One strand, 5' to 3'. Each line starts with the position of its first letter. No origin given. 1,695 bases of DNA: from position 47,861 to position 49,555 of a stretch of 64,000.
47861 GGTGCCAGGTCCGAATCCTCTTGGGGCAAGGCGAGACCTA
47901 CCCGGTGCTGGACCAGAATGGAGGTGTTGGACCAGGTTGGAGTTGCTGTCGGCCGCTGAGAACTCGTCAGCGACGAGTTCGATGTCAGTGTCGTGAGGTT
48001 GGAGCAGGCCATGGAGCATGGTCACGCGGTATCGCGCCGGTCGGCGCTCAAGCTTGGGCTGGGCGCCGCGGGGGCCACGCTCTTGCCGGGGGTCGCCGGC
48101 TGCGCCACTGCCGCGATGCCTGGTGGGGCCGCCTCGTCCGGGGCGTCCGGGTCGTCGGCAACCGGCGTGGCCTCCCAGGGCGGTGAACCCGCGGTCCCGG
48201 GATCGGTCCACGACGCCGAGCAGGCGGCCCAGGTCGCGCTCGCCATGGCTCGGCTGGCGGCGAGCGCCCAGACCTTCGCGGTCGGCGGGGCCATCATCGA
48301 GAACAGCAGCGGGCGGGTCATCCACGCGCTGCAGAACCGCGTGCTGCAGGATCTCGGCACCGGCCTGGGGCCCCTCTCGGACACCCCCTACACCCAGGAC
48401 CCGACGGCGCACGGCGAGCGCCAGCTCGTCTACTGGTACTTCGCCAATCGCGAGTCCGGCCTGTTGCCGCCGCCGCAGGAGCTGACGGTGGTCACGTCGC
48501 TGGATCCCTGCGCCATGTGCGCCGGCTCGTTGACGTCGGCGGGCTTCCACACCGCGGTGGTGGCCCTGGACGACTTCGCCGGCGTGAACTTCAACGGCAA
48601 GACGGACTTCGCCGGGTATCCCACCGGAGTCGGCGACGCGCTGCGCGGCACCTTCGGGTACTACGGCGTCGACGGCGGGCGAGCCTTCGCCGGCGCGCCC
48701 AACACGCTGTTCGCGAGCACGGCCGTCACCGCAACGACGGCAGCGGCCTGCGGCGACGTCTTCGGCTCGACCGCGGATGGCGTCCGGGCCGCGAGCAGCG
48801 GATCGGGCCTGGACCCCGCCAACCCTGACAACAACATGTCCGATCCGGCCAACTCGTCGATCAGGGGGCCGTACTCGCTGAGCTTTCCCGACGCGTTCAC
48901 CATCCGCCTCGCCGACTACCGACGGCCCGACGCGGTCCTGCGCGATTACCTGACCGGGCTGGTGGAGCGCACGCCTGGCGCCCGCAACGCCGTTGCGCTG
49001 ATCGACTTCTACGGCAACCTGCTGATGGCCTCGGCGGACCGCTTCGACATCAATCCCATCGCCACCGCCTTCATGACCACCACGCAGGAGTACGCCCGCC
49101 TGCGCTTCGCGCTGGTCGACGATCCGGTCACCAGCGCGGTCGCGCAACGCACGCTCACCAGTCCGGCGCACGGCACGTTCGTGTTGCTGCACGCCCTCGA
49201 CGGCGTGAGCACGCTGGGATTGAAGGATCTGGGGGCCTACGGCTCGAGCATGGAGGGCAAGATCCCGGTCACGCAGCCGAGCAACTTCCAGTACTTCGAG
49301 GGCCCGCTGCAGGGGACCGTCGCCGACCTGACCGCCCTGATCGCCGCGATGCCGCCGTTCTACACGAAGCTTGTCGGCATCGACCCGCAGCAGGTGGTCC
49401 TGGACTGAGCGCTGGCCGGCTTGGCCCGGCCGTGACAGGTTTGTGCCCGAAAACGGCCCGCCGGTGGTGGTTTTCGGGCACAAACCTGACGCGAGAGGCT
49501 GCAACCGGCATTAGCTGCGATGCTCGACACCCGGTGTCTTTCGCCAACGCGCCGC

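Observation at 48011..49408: Tat-exported lipoprotein carrying a TadA-like zinc deaminase domain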

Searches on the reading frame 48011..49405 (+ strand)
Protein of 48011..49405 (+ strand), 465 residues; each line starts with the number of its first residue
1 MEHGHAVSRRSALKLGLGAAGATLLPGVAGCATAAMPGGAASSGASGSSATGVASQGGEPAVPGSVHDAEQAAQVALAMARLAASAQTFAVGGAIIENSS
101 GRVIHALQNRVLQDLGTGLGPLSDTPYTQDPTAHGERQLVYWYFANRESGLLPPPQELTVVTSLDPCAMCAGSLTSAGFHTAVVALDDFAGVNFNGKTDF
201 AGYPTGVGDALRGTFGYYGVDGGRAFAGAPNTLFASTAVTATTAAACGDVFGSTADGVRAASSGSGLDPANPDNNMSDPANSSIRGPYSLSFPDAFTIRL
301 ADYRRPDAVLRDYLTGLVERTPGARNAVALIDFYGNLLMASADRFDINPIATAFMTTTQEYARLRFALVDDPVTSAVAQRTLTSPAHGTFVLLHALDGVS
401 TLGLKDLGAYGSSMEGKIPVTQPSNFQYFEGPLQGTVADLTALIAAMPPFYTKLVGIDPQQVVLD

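Call 3: search_protein_families(library=pfam, proteins=[window:48011-49405:+], max_evalue=10)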
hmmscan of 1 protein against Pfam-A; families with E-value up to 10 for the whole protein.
window:48011-49405:+ (465 aa): 3 families
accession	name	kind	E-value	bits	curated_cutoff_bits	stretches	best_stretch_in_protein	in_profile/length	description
PF00383.29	dCMP_cyt_deam_1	-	7.6e-08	32.6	25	1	69-184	4-100/102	Cytidine and deoxycytidylate deaminase zinc-binding region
PF14437.12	MafB19-deam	-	8.1e-05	23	27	1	68-188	2-103/142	MafB19-like deaminase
PF14439.12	Bd3614-deam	-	0.022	15.2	38.5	1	132-178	34-78/113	Bd3614-like deaminase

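Call 4: search_protein_families(library=ncbifam, proteins=[window:48011-49405:+], max_evalue=10)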
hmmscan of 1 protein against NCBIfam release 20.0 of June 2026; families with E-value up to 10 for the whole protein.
window:48011-49405:+ (465 aa): 1 family
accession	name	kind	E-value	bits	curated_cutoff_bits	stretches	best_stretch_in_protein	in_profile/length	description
NF008113.2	PRK10860.1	equivalog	0.099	12.5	150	1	157-184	76-103/165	tRNA adenosine(34) deaminase TadA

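Call 5: search_solved_structures(query=window:48011-49405:+, max_evalue=10, show_alignments=3)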
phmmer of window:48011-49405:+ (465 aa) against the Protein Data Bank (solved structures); distinct sequences matched with E-value up to 10: 24.
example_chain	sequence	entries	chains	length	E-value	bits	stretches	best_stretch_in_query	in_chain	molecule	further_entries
6tep_A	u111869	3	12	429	0.079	14.9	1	183-253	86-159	Galactokinase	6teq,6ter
7c3s_A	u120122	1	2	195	0.18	13.7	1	158-195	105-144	Cytidine and deoxycytidylate deaminase zinc-binding region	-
2g84_A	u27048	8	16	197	0.19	13.6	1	158-195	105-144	Cytidine and deoxycytidylate deaminase zinc-binding region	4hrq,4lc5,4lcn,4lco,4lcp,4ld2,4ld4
4hrw_A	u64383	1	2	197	0.22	13.4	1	158-195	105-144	Cytidine and deoxycytidylate deaminase zinc-binding region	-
8vlm_A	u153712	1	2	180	0.39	12.6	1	156-195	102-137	Cytosine deaminase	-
8e2q_A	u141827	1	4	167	0.43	12.5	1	128-178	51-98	tRNA-specific adenosine deaminase 1.17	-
2b3j_A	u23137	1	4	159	0.5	12.3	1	129-191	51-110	tRNA adenosine deaminase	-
1z3a_A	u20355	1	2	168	0.6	12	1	129-182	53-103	tRNA-specific adenosine deaminase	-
3ocq_A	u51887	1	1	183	0.68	11.8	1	129-183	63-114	Putative Cytosine/adenosine deaminase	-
8vlm_B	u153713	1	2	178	0.87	11.5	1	156-194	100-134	Cytosine deaminase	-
7c3t_A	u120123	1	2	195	0.91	11.4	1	159-195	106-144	Cytidine and deoxycytidylate deaminase zinc-binding region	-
1ox7_A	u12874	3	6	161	0.96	11.3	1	156-195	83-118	Cytosine deaminase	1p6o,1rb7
8vlj_A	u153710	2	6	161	0.99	11.3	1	156-195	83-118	Cytosine deaminase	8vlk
9k1k_A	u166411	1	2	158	0.99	11.3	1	156-195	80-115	Cytosine deaminase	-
1uaq_A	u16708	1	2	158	1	11.3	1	156-195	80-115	cytosine deaminase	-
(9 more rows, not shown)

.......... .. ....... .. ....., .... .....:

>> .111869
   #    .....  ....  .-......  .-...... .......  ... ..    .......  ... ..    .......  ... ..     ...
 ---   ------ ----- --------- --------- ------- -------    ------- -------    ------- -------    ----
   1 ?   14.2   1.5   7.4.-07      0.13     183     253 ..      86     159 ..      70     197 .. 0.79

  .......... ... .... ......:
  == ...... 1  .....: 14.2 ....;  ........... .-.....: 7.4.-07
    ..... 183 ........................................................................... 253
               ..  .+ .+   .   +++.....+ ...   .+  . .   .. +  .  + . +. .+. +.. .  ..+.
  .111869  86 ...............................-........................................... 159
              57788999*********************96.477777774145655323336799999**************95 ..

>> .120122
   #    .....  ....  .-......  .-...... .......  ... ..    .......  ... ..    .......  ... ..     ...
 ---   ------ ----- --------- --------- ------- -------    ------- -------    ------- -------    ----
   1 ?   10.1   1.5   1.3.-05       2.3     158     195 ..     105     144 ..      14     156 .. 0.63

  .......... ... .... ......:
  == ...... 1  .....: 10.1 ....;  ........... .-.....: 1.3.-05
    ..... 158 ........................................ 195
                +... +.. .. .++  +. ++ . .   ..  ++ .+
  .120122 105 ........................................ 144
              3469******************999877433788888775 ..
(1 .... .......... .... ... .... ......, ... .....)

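Call 6: find_homologous_proteins(query=window:48011-49405:+, max_evalue=0.001)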
Query window:48011-49405:+ (465 aa): 396 proteins with E <= 0.001 among 8000 candidates; the best 120 are listed.
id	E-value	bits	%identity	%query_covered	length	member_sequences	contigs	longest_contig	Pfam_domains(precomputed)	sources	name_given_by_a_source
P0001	0.0e+0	1012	100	100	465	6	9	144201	PF00383.30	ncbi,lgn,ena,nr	ncbi:MAG: nucleoside deaminase [Actinobacteria bacterium]|nr:MAG: nucleoside deaminase [Actinomyceto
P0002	1.3e-231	787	89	87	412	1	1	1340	-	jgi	-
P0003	3.0e-185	634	68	94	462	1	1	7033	PF00383.30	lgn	-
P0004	3.9e-157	542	56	99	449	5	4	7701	PF00383.30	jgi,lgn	jgi:tRNA(Arg) A34 adenosine deaminase TadA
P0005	1.1e-154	534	58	98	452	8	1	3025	PF00383.30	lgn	-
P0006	3.5e-154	532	57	98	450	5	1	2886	PF00383.30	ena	-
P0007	1.1e-152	527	56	99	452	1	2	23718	PF00383.30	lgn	-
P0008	1.1e-150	520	55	98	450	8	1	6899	PF00383.30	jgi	-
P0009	2.8e-150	519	55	98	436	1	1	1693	PF00383.30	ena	-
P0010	4.8e-150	518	61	81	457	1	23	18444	PF00383.30,PF14437.13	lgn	-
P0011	2.1e-149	516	56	98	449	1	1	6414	PF00383.30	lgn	-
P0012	4.5e-149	515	54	98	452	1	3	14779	PF00383.30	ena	-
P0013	2.9e-148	512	54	98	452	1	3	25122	PF00383.30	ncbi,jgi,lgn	jgi:tRNA(Arg) A34 adenosine deaminase TadA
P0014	8.2e-148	511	53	100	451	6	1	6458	PF00383.30,PF14437.13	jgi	-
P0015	9.4e-148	511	54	98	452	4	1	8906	PF00383.30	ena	-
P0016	2.1e-147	510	56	98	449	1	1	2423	PF00383.30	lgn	-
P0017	8.2e-147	508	54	98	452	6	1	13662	PF00383.30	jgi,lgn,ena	jgi:cytosine deaminase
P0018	8.5e-147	508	53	98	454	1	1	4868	PF00383.30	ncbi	ncbi:MAG: nucleoside deaminase [Chitinophagaceae bacterium]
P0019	2.9e-146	506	52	98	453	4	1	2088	PF00383.30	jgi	-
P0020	7.3e-146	505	54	98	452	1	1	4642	PF00383.30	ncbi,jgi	jgi:tRNA(Arg) A34 adenosine deaminase TadA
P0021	2.8e-145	503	52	98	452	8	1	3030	PF00383.30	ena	-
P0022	3.5e-145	502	53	98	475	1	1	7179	PF00383.30,PF14437.13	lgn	-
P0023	3.9e-145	502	57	86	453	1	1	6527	PF00383.30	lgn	-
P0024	5.2e-145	502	58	85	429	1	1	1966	PF00383.30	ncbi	ncbi:MAG: nucleoside deaminase [Polynucleobacter sp.]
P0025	1.9e-144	500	53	98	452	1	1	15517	PF00383.30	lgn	-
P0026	1.6e-142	493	59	84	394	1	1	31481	PF00383.30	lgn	-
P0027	1.6e-136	474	51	98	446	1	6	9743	PF00383.30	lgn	-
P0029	7.0e-135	468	52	98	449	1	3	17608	PF00383.30,PF14437.13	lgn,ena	-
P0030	4.5e-132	459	51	98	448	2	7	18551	PF00383.30,PF14437.13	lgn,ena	-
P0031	2.3e-130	453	54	86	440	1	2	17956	PF00383.30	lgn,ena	-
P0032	1.2e-129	451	54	90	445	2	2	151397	PF00383.30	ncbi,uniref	ncbi:MAG: nucleoside deaminase [Mycolicibacterium sp.]|uniref:nucleoside deaminase n=1 Tax=Mycolicib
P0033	4.7e-127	443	49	99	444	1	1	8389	PF00383.30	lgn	-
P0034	1.6e-126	441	53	85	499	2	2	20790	PF00383.30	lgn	-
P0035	6.7e-126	439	52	88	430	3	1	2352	PF00383.30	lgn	-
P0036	4.0e-125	436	50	100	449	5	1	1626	PF00383.30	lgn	-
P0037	2.7e-124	433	49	98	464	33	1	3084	PF00383.30,PF14437.13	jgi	jgi:tRNA(Arg) A34 adenosine deaminase TadA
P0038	8.5e-124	432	48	100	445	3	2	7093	PF00383.30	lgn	-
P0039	1.4e-123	431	49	98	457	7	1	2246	PF00383.30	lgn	-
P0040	2.6e-123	430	49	98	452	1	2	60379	PF00383.30,PF14437.13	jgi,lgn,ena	jgi:cytosine deaminase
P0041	2.8e-123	430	51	88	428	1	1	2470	PF00383.30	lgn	-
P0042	3.2e-123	430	48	100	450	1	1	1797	PF00383.30,PF14437.13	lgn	-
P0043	3.3e-123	430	50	98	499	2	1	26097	PF00383.30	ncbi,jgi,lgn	jgi:tRNA(Arg) A34 adenosine deaminase TadA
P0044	4.3e-123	429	52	85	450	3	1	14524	PF00383.30,PF14437.13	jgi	jgi:cytosine deaminase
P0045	7.8e-123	429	52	85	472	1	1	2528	PF00383.30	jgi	jgi:cytosine deaminase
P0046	2.2e-122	427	51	81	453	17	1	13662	PF00383.30,PF14437.13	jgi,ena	jgi:cytosine deaminase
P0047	3.0e-122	427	53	87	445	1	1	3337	PF00383.30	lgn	-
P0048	3.3e-122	427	47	98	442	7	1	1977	PF00383.30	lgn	-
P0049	9.0e-122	425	48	98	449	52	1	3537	PF00383.30,PF14437.13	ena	-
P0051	2.4e-121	424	50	99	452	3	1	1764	PF00383.30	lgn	-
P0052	8.3e-121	422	47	98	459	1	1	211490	PF00383.30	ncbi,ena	-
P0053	1.0e-120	422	50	89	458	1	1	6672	PF00383.30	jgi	jgi:cytosine deaminase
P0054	2.1e-120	421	50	86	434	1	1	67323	PF00383.30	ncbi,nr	ncbi:MAG: nucleoside deaminase [Thermodesulfovibrionales bacterium]|nr:nucleoside deaminase [Thermod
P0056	1.6e-119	418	51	85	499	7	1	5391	PF00383.30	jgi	jgi:cytosine deaminase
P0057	2.1e-119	417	47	98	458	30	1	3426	PF00383.30,PF14437.13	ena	-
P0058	3.3e-119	417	51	85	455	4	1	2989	PF00383.30,PF14437.13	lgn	-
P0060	3.5e-118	413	51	86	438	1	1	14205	PF00383.30,PF14437.13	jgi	jgi:cytosine deaminase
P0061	4.6e-118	413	49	91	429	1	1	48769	PF00383.30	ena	-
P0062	9.6e-118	412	51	86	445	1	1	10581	PF00383.30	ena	-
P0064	2.6e-115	404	47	99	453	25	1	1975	PF00383.30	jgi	jgi:cytosine deaminase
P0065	2.0e-114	401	47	87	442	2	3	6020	PF00383.30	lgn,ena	-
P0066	3.3e-114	400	48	98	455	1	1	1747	PF00383.30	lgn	-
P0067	6.6e-114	399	47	99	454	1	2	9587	PF00383.30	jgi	jgi:tRNA(Arg) A34 adenosine deaminase TadA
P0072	1.4e-111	392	47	98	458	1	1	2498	PF00383.30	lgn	-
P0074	1.6e-111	391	48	92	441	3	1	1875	PF00383.30,PF14437.13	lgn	-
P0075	3.0e-111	390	50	86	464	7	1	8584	PF00383.30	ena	-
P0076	8.0e-111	389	47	98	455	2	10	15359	PF00383.30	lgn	-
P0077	6.5e-110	386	45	98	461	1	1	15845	PF00383.30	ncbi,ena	-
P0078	1.8e-109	385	49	85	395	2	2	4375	PF00383.30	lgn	-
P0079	4.1e-108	380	43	98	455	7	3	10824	PF00383.30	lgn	-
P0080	1.1e-106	375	48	86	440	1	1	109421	PF00383.30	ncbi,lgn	-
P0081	2.1e-106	375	46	93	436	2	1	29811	PF00383.30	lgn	-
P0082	3.2e-106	374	44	98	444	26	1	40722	PF00383.30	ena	-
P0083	1.1e-105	372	47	86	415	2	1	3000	PF00383.30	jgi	-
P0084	7.6e-105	369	48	84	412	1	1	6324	PF00383.30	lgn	-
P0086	2.4e-104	368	44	96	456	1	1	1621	PF00383.30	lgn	-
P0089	5.0e-103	363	46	85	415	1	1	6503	PF00383.30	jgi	jgi:cytosine deaminase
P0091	1.5e-102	362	46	86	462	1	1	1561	PF00383.30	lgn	-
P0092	4.9e-102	360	44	98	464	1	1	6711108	PF00383.30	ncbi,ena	-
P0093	6.0e-102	360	46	98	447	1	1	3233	PF00383.30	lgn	-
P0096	4.2e-101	357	45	86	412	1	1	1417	PF00383.30,PF14437.13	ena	-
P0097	1.9e-100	355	45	84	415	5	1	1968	PF00383.30,PF14437.13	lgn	-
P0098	8.7e-100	353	46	88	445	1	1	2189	PF00383.30,PF14437.13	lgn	-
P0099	1.0e-99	352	45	98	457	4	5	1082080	PF00383.30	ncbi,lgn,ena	-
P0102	4.4e-98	347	45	86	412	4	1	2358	PF00383.30,PF14437.13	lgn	-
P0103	4.9e-98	347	46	85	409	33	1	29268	PF00383.30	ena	-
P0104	1.4e-97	345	46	85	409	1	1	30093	PF00383.30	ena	-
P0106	1.8e-97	345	44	86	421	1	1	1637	PF00383.30,PF14437.13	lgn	-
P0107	1.9e-97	345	45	99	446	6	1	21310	PF00383.30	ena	-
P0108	4.1e-97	344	43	88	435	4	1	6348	PF00383.30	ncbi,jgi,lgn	ncbi:MAG: cytosine/adenosine deaminase [Actinomycetota bacterium]|jgi:cytosine deaminase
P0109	4.2e-97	344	44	96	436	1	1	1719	PF00383.30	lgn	-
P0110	4.8e-97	344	44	86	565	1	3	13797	PF00383.30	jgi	jgi:tRNA(Arg) A34 adenosine deaminase TadA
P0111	5.6e-97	343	45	85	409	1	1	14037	PF00383.30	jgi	-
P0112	1.8e-96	342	45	87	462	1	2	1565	PF00383.30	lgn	-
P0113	1.8e-96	342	43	85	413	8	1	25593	PF00383.30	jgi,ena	-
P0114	2.5e-96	341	43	85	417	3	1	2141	PF00383.30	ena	-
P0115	6.6e-96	340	44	99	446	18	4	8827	PF00383.30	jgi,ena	jgi:cytosine deaminase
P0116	1.4e-95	339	44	98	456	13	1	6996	PF00383.30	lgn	-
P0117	1.5e-94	335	44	85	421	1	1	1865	PF00383.30,PF14437.13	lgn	-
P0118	1.8e-94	335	43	86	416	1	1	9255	PF00383.30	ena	-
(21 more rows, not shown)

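Call 14: find_encoding_contigs(protein=P0092, flank=8000, max_places=2)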
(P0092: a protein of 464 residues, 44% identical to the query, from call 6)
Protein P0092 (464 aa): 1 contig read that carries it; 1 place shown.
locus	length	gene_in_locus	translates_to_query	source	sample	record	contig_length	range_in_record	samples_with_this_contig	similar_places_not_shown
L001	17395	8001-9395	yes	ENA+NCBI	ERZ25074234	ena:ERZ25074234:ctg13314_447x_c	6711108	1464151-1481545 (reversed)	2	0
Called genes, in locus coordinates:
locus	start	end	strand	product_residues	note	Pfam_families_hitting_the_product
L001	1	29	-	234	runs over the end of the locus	PF10096:DUF2334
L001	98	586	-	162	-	PF00255:GSHPx, PF00578:AhpC-TSA (weak)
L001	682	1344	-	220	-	-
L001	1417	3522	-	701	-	PF02897:Peptidase_S9_N, PF00326:Peptidase_S9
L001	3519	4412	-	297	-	PF01259:SAICAR_synt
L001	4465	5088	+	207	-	-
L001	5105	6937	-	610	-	PF13946:DUF4214 (weak)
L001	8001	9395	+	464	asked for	PF00383:dCMP_cyt_deam_1 (weak)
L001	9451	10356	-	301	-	PF03595:SLAC1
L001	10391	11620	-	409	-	PF00067:p450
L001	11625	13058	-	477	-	PF00206:Lyase_1, PF10397:ADSL_C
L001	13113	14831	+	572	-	PF04250:DUF429, PF04607:RelA_SpoT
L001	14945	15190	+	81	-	-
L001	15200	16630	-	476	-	PF00324:AA_permease, PF13520:AA_permease_2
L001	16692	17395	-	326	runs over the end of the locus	PF00106:adh_short, PF01370:Epimerase (weak), PF08659:KR, PF13561:adh_short_C2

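Call 15: find_encoding_contigs(protein=P0032, flank=8000, max_places=2)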
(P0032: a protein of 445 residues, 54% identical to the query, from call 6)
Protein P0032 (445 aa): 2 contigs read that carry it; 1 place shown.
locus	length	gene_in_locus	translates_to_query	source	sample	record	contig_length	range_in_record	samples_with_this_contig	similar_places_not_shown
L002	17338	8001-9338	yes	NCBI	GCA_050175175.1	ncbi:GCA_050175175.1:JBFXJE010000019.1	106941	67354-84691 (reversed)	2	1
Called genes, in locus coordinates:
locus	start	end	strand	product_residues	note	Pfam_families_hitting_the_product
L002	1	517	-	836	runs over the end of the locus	PF02687:FtsX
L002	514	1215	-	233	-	PF02463:SMC_N (weak), PF00005:ABC_tran, PF13304:AAA_21 (faint)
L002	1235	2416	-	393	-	PF00067:p450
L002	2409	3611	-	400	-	PF00067:p450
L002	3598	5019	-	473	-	PF01636:APH (faint), PF03109:ABC1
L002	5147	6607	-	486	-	PF01235:Na_Ala_symp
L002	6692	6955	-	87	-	PF13376:OmdA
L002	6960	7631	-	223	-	PF13489:Methyltransf_23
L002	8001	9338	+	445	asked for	PF00383:dCMP_cyt_deam_1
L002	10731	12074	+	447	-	-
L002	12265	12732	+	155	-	PF16697:Yop-YscD_cpl, PF00498:FHA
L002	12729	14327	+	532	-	PF00481:PP2C (weak), PF13672:PP2C_2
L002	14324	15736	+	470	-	PF01098:FTSW_RODA_SPOVE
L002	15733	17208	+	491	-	PF21922:PBP_dimer_2, PF00905:Transpeptidase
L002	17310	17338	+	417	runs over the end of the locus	PF00069:Pkinase, PF07714:PK_Tyr_Ser-Thr, PF06293:Kdo (weak), PF03109:ABC1 (weak)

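Call 16: find_encoding_contigs(protein=P0040, flank=8000, max_places=2)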
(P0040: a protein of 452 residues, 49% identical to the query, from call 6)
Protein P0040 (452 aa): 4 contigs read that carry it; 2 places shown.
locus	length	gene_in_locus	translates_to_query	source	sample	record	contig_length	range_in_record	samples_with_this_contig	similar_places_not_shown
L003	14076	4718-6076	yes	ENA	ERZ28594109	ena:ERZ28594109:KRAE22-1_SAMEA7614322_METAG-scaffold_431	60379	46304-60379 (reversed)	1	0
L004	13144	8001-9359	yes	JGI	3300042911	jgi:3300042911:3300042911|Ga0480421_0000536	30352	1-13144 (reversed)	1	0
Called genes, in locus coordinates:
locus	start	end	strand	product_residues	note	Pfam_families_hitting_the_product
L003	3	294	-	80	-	?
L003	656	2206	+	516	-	PF20142:Scaffold, PF01471:PG_binding_1, PF03734:YkuD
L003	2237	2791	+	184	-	PF05951:Peptidase_M15_2, PF08291:Peptidase_M15_3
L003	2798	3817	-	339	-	PF04307:YdjM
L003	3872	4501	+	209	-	PF00156:Pribosyltran, PF14681:UPRTase (weak)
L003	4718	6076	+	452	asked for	PF00383:dCMP_cyt_deam_1, PF14437:MafB19-deam (weak)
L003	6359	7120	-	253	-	PF00106:adh_short, PF01370:Epimerase (faint), PF08659:KR, PF13561:adh_short_C2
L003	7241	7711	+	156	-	PF05425:CopD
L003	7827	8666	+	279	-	PF00520:Ion_trans, PF08016:PKD_channel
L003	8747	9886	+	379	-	PF00924:MS_channel_2nd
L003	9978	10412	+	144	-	PF10116:Host_attach, PF18856:baeRF_family12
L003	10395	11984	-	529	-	PF01019:G_glu_transpept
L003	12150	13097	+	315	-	PF01734:Patatin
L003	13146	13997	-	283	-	PF00528:BPD_transp_1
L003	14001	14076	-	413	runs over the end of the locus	PF00528:BPD_transp_1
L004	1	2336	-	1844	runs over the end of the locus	PF00005:ABC_tran (faint), PF00910:RNA_helicase (faint), PF00931:NB-ARC (faint), PF01443:Viral_helicase1 (faint), PF01583:APS_kinase (faint), PF02463:SMC_N (faint), PF17755:UvrA_DNA-bind, PF17760:UvrA_inter, +22 more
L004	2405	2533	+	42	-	-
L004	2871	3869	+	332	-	-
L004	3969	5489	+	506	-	PF20142:Scaffold, PF01471:PG_binding_1, PF03734:YkuD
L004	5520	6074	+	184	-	PF05951:Peptidase_M15_2, PF08291:Peptidase_M15_3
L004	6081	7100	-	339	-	PF04307:YdjM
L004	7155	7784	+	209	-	PF00156:Pribosyltran, PF14681:UPRTase (weak)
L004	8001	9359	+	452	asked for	PF00383:dCMP_cyt_deam_1, PF14437:MafB19-deam (weak)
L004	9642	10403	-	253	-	PF00106:adh_short, PF01370:Epimerase (faint), PF08659:KR, PF13561:adh_short_C2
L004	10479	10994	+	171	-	PF05425:CopD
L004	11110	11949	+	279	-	PF00520:Ion_trans, PF08016:PKD_channel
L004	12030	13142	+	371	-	?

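Call 18: find_encoding_contigs(protein=P0054, flank=8000, max_places=2)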
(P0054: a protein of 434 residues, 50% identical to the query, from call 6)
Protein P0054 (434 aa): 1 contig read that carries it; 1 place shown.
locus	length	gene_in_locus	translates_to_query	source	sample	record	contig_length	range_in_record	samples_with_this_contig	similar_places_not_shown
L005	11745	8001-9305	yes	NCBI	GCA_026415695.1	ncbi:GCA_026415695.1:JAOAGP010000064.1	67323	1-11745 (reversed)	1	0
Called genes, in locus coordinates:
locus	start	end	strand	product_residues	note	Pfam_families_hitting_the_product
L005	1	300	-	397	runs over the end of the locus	PF13183:Fer4_8, PF13237:Fer4_10 (faint), PF13534:Fer4_17, PF02754:CCG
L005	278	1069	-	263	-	-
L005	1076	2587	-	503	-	PF10150:RNase_E_G, PF20833:RNase_E_G_Thio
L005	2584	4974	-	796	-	PF19864:Radical_SAM_N2, PF04055:Radical_SAM, PF10105:DUF2344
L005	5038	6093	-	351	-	PF01924:HypD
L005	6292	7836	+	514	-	PF01590:GAF, PF13185:GAF_2, PF00158:Sigma54_activat, PF14532:Sigma54_activ_2, PF07728:AAA_5 (faint), PF25601:AAA_lid_14, PF02954:HTH_8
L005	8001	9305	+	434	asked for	PF00383:dCMP_cyt_deam_1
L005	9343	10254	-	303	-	PF03331:LpxC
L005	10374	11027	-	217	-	PF00730:HhH-GPD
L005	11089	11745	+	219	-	PF17201:Cache_3-Cache_2, PF17203:sCache_3_2 (weak), PF17202:sCache_3_3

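Call 19: find_encoding_contigs(protein=P0103, flank=8000, max_places=2)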
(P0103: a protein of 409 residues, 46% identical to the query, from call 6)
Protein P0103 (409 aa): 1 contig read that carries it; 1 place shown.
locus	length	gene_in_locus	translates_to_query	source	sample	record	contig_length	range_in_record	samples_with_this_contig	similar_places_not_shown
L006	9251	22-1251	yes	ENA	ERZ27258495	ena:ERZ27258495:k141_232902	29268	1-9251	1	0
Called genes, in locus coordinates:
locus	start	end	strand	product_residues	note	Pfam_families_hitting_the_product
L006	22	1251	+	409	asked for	PF00383:dCMP_cyt_deam_1 (weak)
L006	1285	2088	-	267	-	PF01694:Rhomboid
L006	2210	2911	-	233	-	PF13189:Cytidylate_kin2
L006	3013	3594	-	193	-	PF13302:Acetyltransf_3, PF13420:Acetyltransf_4 (faint), PF13523:Acetyltransf_8 (weak)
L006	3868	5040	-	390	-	PF00155:Aminotran_1_2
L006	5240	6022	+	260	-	PF03328:HpcH_HpaI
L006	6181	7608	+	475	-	PF08811:DUF1800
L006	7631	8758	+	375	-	PF07394:DUF1501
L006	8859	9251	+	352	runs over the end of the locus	PF06739:SBBP (faint), PF25021:TEN_NHL (faint), PF01436:NHL (weak), PF08450:SGL (weak), PF24684:Vgb_lyase (weak), PF17170:DUF5128 (faint), PF01436:NHL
